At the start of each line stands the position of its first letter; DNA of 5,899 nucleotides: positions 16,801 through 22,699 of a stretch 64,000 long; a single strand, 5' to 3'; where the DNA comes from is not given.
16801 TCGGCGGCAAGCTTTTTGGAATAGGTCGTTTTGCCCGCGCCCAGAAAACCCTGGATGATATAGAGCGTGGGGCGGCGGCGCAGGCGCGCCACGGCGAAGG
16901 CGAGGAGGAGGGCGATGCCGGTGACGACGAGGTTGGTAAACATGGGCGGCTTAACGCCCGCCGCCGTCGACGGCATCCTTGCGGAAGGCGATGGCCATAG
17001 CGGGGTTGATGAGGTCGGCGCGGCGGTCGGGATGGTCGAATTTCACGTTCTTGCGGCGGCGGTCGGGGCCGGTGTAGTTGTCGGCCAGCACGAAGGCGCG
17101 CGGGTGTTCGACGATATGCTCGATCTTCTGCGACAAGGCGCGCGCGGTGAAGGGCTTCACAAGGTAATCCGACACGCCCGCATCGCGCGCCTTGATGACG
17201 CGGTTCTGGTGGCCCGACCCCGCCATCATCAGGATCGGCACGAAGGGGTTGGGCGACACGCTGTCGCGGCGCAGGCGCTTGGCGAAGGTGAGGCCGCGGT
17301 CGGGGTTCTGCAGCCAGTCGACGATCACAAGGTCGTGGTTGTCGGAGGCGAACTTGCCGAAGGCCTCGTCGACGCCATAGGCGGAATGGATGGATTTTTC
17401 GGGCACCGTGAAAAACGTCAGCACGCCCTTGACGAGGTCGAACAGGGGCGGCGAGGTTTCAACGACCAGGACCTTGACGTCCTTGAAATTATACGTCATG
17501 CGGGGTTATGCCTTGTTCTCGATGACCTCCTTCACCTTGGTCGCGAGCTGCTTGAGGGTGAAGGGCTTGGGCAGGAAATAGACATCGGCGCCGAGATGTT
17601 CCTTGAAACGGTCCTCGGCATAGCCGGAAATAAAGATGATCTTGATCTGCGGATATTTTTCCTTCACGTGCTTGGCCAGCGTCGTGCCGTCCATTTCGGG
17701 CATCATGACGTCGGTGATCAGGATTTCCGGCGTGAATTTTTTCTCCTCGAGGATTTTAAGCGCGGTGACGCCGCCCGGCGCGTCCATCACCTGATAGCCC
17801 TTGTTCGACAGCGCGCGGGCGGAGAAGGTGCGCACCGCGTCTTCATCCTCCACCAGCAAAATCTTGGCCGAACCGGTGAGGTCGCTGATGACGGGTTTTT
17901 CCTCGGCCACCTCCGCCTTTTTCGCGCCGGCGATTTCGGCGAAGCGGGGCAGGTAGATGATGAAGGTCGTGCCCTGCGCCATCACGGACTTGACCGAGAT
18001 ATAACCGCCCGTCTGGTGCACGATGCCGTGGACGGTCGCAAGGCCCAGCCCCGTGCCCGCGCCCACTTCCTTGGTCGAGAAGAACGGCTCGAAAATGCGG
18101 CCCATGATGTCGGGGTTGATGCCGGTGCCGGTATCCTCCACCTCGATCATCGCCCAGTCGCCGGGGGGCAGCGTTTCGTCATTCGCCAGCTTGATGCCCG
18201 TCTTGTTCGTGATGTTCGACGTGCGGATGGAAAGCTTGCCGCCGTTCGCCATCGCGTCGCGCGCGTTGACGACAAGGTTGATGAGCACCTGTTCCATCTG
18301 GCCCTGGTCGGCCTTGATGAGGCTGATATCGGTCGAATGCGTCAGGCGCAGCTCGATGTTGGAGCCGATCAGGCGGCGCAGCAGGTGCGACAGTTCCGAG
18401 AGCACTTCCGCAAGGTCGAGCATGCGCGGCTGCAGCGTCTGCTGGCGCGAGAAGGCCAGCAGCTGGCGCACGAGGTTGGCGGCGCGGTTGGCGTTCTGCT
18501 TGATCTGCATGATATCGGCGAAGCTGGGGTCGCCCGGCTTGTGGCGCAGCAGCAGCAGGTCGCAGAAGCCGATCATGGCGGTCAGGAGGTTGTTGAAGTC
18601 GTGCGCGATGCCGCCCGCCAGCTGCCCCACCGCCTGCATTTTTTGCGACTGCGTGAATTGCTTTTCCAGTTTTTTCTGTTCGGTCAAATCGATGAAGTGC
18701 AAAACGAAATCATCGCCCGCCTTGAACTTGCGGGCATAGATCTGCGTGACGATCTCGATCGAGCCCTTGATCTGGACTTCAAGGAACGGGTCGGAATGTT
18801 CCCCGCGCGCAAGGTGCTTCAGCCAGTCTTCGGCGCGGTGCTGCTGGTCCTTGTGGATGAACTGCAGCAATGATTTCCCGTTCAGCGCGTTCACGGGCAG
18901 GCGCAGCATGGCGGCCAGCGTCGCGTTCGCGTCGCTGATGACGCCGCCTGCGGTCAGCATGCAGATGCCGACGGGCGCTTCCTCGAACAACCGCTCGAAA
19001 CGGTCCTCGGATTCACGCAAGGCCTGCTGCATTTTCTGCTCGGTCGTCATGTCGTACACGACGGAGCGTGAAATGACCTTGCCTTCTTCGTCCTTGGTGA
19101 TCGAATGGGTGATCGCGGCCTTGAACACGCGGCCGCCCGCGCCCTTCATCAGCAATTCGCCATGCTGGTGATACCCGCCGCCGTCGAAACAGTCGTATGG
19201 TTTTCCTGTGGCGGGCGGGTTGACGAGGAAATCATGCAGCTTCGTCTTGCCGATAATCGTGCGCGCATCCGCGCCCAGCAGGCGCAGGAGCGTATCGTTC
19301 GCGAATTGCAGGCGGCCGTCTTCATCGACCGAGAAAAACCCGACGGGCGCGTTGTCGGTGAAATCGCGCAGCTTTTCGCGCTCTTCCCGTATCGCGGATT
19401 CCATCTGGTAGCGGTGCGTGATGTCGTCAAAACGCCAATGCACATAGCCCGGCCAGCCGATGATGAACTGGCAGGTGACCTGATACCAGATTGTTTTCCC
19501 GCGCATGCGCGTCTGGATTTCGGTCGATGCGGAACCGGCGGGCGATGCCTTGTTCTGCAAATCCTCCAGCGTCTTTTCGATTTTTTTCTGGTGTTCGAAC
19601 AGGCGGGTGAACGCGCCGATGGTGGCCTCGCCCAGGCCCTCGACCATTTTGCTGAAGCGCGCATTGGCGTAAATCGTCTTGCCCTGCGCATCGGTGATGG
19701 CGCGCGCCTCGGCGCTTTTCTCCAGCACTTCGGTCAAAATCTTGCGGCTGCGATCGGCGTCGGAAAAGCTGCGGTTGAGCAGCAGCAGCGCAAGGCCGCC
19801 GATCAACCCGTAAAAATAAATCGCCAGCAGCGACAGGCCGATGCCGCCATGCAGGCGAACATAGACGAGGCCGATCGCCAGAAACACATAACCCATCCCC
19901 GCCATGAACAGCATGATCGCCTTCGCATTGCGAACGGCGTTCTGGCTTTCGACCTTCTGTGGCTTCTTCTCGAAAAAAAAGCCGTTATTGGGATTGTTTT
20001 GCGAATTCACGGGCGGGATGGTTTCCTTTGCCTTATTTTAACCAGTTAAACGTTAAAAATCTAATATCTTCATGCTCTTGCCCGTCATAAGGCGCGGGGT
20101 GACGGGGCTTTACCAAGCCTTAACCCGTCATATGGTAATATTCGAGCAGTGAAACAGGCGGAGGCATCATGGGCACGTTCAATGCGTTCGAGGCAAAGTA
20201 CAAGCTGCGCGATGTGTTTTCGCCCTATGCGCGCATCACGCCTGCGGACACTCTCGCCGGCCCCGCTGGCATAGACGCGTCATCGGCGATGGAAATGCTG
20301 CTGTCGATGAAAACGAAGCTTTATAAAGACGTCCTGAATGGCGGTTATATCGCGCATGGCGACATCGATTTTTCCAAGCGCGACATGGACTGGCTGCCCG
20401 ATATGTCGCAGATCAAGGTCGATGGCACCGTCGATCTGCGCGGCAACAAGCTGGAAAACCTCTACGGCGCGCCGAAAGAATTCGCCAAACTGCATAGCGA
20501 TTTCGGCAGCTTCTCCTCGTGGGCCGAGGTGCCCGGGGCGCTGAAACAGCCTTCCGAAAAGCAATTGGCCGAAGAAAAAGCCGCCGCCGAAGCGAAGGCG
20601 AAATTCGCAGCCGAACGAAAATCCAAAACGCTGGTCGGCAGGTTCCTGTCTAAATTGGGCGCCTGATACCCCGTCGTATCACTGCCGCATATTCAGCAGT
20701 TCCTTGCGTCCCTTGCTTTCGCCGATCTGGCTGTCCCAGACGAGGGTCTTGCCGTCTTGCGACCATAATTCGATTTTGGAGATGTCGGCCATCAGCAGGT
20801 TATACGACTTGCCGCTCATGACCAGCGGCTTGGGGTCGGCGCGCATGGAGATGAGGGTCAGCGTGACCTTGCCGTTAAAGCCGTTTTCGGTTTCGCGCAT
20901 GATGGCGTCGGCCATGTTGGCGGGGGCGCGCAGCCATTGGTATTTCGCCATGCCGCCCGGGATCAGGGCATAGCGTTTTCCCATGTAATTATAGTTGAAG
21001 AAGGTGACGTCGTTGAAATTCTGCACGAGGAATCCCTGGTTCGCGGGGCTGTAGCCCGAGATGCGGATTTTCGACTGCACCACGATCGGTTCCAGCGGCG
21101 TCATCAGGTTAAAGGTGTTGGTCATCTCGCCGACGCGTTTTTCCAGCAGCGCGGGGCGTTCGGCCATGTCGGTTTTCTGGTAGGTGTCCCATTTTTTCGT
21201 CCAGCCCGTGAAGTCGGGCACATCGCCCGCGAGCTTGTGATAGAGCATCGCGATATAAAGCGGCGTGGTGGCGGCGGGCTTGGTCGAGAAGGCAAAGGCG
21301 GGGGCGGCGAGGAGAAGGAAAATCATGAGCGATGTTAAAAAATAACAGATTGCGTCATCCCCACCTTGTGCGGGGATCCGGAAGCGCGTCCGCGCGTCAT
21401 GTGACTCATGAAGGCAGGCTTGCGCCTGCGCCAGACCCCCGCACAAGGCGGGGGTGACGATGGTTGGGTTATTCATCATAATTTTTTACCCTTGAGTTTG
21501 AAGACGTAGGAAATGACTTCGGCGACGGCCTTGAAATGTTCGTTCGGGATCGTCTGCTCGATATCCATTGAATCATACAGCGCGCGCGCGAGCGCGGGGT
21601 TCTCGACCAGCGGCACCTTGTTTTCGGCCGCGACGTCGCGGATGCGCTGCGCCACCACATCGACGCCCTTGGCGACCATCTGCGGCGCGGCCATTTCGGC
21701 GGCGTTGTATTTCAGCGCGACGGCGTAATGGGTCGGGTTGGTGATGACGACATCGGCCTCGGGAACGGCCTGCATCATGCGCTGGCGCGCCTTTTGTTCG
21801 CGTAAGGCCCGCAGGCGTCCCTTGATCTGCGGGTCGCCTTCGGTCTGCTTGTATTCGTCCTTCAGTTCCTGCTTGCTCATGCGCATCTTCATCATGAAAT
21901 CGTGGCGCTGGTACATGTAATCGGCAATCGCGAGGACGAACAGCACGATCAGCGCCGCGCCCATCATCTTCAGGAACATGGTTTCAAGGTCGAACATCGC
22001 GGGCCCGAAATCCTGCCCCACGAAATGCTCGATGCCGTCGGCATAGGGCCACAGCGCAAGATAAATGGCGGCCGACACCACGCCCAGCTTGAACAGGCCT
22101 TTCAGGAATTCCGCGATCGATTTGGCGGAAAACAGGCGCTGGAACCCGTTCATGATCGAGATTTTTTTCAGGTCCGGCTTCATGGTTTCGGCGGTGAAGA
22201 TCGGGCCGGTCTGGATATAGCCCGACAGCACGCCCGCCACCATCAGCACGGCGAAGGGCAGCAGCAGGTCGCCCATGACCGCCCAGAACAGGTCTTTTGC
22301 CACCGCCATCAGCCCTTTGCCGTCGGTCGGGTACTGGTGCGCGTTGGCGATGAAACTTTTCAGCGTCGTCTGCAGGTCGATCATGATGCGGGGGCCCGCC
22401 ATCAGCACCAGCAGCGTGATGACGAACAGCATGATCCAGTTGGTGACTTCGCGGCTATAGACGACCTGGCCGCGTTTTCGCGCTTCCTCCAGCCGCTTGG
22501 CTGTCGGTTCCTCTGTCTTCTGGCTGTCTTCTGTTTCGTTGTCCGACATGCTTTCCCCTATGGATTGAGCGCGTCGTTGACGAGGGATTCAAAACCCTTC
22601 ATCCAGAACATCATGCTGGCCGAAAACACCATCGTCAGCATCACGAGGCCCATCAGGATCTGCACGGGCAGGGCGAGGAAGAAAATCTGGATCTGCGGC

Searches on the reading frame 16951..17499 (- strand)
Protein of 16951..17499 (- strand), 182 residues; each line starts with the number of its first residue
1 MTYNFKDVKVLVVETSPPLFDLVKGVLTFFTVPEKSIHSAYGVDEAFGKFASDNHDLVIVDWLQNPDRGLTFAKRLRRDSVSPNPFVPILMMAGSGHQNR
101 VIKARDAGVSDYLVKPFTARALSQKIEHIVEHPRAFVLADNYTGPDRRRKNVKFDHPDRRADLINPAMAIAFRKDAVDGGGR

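Call 50: search_protein_families(library=ncbifam, proteins=[window:16951-17499:-], max_evalue=0.0001)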
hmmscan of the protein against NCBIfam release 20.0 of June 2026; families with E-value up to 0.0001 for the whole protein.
window:16951-17499:- (182 aa): 34 families (the best 25 are shown)
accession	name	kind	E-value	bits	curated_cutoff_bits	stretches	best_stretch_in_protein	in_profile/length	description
TIGR02154.1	PhoB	equivalog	1.3e-15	57.4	296.2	1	9-130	4-120/226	phosphate regulon transcriptional regulator PhoB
NF007901.0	PRK10610.1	equivalog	2.5e-14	53.5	189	1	6-131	4-125/129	chemotaxis response regulator CheY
NF007546.0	PRK10161.1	equivalog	1.4e-11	44.4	471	1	9-130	4-120/229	phosphate response regulator transcription factor PhoB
NF007005.1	PRK09468.1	equivalog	1.3e-10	41.1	331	1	8-132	4-121/237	osmolarity response regulator transcription factor OmpR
NF045944.1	ResRegRpaBCyano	equivalog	1.5e-10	40.8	330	1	37-131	24-113/229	response regulator transcription factor RpaB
NF041734.1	resp_reg_RppA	equivalog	2.8e-10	39.9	250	1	50-126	40-114/229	two-component system response regulator RppA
NF041733.1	resp_reg_CseB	equivalog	7.4e-10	38.6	350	1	45-134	35-119/228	two-component system response regulator CseB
NF040689.1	MtrAB_MtrA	equivalog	1e-09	38.1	300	1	42-127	30-110/219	MtrAB system response regulator MtrA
NF053854.1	RespRegPhoBBctds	equivalog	3.6e-09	36.3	270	1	36-132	24-117/225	two-component system response regulator PhoB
NF000402.1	vanR-B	exception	1.8e-08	34.1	480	1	9-132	4-119/219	vancomycin resistance response regulator transcription factor VanR-B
NF051850.1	RespRegRprY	equivalog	1.9e-08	34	370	1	43-131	37-121/234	response regulator transcription factor RprY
NF007135.0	PRK09581.1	equivalog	3.3e-08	32.8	474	1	4-127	152-269/457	PleD family two-component system response regulator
NF007928.2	PRK10643.1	equivalog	3.7e-08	33.3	330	1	9-130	2-116/216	two-component system response regulator PmrA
NF045914.1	RespRegNblR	equivalog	4e-07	29.9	300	1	40-129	36-121/228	response regulator transcription factor NblR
NF007982.1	PRK10710.1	equivalog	4.7e-07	29.6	380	1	1-131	1-123/235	envelope stress response regulator BaeR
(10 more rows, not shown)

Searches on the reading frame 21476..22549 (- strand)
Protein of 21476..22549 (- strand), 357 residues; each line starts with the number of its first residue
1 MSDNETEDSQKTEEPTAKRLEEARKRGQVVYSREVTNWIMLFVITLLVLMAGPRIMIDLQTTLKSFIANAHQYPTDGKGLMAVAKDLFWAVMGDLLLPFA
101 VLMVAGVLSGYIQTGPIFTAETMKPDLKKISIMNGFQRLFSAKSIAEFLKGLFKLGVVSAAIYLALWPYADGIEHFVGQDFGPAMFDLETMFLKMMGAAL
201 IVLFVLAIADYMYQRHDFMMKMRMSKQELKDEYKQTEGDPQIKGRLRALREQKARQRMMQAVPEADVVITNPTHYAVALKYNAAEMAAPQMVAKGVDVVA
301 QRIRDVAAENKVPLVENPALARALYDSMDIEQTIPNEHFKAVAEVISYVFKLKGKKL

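Call 49: search_protein_families(library=pfam, proteins=[window:21476-22549:-], max_evalue=0.00001)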
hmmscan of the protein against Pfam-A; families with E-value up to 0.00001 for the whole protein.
window:21476-22549:- (357 aa): 1 family
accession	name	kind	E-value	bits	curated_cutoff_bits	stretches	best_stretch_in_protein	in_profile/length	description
PF01312.24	Bac_export_2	-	4.5e-122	407.9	24.4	1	10-349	2-335/335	FlhB HrpN YscU SpaS Family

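Call 50: search_protein_families(library=ncbifam, proteins=[window:21476-22549:-], max_evalue=0.0001)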
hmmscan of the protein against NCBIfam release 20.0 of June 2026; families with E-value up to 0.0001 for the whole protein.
window:21476-22549:- (357 aa): 9 families
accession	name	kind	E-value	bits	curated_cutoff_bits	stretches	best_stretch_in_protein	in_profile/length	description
TIGR00328.1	flhB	equivalog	1.1e-117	393.2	349.25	1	10-355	2-347/348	flagellar biosynthesis protein FlhB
NF009411.0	PRK12772.1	equivalog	5.6e-97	325.6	739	1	8-355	262-609/610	fused FliR family export protein/FlhB family type III secretion system protein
TIGR01404.2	FlhB_rel_III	equivalog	6.2e-94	315.2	358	1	10-349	1-338/341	type III secretion system export apparatus subunit SctU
NF009364.0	PRK12721.1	equivalog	6.5e-76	255.7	381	1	9-353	2-344/352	EscU/YscU/HrcU family type III secretion system export apparatus switch protein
NF009117.0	PRK12468.1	equivalog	8e-76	255.3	712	1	5-354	3-352/386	flagellar biosynthesis protein FlhB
NF004950.0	PRK06298.1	equivalog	6.6e-60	203.1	434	1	10-355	3-347/360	type III secretion system protein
NF006017.0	PRK08156.1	equivalog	7.1e-46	157.1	394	1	9-348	2-334/367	EscU/YscU/HrcU family type III secretion system export apparatus switch protein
NF009412.0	PRK12773.1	equivalog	1.4e-41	142.4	886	1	6-349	298-642/649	flagellar biosynthesis protein FlhB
TIGR00789.1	flhB_rel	hypoth_equivalog_domain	2.2e-16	59.8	117.35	1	274-353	3-81/84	FlhB-like flagellar biosynthesis protein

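Call 52: find_homologous_proteins(query=window:21476-22549:-, max_evalue=1e-30)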
Query window:21476-22549:- (357 aa): 7999 proteins with E <= 1e-30 among 8000 candidates; the best 120 are listed.
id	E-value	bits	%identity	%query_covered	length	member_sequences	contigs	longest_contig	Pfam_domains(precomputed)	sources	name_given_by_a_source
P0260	5.9e-230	780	100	100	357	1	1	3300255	PF01312.25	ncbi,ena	-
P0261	1.1e-220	750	95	100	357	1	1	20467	PF01312.25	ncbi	-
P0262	3.5e-212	722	91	100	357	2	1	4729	PF01312.25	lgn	-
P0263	4.6e-212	722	91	100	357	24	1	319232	PF01312.25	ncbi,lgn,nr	ncbi:MAG: flagellar biosynthesis protein FlhB [bacterium]|nr:flagellar biosynthesis protein FlhB [ba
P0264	6.6e-184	629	80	99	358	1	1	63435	PF01312.25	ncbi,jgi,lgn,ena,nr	ncbi:MAG TPA: flagellar biosynthesis protein FlhB [Patescibacteria group bacterium]|nr:flagellar bio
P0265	3.2e-181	620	91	86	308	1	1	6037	PF01312.25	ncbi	-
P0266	2.4e-169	581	74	100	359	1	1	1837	PF01312.25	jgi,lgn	-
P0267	3.5e-169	581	74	99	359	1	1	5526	PF01312.25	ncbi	-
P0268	2.4e-167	575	72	100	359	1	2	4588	PF01312.25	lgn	-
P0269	4.2e-166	571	74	100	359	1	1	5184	PF01312.25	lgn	-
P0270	4.0e-165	567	73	100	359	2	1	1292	PF01312.25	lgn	-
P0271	4.8e-163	560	71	100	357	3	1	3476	PF01312.25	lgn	-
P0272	3.5e-161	554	72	100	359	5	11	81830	PF01312.25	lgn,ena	-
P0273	2.5e-160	552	70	100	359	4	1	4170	PF01312.25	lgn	-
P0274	1.2e-159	549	68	99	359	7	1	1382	PF01312.25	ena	-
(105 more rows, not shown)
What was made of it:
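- MAG (call 52).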
